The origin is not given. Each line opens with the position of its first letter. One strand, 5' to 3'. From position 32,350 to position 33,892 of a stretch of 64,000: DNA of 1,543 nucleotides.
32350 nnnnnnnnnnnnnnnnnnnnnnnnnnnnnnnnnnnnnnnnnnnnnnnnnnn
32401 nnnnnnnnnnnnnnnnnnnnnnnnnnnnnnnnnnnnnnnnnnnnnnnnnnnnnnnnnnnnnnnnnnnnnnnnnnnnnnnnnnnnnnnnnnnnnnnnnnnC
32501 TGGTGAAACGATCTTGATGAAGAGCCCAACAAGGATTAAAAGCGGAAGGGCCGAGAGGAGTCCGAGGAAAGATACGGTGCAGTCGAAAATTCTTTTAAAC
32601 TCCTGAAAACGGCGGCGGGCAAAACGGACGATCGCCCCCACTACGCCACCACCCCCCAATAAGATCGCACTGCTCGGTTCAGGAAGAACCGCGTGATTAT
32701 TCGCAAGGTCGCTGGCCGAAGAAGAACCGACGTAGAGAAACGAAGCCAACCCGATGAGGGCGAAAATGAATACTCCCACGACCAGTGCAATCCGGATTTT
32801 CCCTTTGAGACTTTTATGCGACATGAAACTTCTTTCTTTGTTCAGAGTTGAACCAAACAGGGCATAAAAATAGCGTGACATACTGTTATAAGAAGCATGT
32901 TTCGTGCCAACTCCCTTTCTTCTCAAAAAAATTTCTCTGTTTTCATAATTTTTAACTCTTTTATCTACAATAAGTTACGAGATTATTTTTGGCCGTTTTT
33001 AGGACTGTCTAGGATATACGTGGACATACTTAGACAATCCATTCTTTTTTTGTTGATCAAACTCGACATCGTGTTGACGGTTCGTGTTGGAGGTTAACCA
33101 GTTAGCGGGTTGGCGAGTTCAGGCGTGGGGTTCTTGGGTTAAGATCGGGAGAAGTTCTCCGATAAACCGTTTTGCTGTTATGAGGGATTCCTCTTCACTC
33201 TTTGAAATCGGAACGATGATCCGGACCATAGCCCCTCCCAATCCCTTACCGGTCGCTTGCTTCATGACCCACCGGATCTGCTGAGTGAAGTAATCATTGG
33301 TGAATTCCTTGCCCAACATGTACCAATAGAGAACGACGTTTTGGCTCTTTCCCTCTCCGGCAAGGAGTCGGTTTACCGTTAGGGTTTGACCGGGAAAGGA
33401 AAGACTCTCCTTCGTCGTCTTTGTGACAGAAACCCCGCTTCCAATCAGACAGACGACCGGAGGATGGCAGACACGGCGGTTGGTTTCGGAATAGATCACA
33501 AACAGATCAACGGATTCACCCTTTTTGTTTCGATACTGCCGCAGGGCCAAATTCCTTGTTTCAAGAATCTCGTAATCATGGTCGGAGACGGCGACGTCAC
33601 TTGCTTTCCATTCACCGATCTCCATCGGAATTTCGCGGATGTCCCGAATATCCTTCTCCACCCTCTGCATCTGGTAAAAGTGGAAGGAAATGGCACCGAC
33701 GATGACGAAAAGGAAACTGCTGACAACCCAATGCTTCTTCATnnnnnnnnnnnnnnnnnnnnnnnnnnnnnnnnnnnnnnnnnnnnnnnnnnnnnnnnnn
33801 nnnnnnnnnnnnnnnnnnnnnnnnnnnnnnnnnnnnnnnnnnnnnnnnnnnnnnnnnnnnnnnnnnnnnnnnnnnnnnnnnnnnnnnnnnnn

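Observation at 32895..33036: Near-consensus sigma-54 promoter plus upstream dyad, located inside the ORF-track N-terminal extension of the sugar transferase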

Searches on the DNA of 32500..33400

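Call 12: search_rna_families(source=window, start=32500, end=33400, threshold=evalue, max_evalue=1)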
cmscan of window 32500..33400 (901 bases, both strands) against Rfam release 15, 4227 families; matches with E-value up to 1: 0.
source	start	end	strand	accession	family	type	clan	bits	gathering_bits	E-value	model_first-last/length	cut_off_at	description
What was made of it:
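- Tried and rejected: Rfam found nothing in 32500-33400 (call 12).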

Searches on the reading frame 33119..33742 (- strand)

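Call 7: search_protein_families(library=ncbifam, proteins=[window:33119-33742:-])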
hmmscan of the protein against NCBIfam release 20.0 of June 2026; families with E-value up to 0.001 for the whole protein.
window:33119-33742:- (207 aa): 6 families
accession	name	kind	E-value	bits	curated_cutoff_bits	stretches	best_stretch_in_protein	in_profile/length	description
TIGR02914.1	EpsI_fam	equivalog_domain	8.1e-28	97.1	42.8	1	37-202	3-171/174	exosortase C-terminal domain/associated protein EpsI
TIGR04152.1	exosort_VPLPA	exception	5.4e-23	81.8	400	1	7-199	280-479/486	VPLPA-CTERM-specific exosortase XrtD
NF045609.1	EpsI_type_B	exception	1.4e-19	70.4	220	1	32-204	34-213/221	exosortase-associated protein EpsI, B-type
NF038142.1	exosort_XrtW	exception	1.1e-17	63.6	425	1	3-202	296-491/494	exosortase W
NF045608.2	EpsI_type_V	exception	6.4e-17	61.6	228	1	37-201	38-208/218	exosortase-associated protein EpsI, V-type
TIGR04489.1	exosort_XrtO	exception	0.0001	21.3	250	1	25-156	304-427/451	exosortase O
